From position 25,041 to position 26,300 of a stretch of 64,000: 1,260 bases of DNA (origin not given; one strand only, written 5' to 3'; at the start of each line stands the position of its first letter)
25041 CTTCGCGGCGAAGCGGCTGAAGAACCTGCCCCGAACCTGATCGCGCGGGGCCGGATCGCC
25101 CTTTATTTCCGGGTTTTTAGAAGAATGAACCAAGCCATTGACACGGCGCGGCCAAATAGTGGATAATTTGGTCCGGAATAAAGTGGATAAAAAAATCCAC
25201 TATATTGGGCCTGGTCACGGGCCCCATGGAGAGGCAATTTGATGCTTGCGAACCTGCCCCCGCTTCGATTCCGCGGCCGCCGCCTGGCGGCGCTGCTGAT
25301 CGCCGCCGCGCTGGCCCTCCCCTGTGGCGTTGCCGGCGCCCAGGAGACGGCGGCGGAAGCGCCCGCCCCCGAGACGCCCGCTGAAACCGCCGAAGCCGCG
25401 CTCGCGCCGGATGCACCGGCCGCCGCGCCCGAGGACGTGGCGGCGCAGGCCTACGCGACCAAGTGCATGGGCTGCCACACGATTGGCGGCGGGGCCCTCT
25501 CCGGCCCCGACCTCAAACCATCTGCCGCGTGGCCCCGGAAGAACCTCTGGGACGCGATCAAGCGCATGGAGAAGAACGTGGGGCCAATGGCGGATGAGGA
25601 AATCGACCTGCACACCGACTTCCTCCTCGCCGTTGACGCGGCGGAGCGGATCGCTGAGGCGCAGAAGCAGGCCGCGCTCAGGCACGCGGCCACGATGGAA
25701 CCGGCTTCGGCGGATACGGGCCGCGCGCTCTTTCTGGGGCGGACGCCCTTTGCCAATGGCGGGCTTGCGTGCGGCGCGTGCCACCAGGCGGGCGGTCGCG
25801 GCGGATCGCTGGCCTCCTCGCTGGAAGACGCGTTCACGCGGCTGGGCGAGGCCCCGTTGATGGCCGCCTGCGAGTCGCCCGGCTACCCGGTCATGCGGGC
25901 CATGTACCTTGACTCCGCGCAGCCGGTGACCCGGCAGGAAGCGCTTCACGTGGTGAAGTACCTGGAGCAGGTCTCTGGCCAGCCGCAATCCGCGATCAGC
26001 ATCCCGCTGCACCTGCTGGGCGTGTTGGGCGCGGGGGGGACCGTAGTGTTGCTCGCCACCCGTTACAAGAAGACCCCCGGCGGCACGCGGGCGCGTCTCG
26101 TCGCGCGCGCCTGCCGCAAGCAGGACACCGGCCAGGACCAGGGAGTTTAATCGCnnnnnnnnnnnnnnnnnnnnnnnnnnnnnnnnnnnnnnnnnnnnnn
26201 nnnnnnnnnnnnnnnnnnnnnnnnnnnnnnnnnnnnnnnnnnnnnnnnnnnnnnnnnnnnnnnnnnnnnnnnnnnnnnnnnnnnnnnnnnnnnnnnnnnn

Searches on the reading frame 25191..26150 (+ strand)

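Call 74: search_protein_families(library=pfam, proteins=[window:25191-26150:+], max_evalue=0.001)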
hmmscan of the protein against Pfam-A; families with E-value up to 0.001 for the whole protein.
window:25191-26150:+ (319 aa): 2 families
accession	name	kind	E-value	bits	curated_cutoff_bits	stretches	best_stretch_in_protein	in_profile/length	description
PF13442.11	Cytochrome_CBB3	-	1.1e-08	35.7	27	1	84-136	6-54/68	Cytochrome C oxidase, cbb3-type, subunit III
PF00034.26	Cytochrom_C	-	1.3e-08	36.5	21.3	0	85-125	5-47/90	Cytochrome c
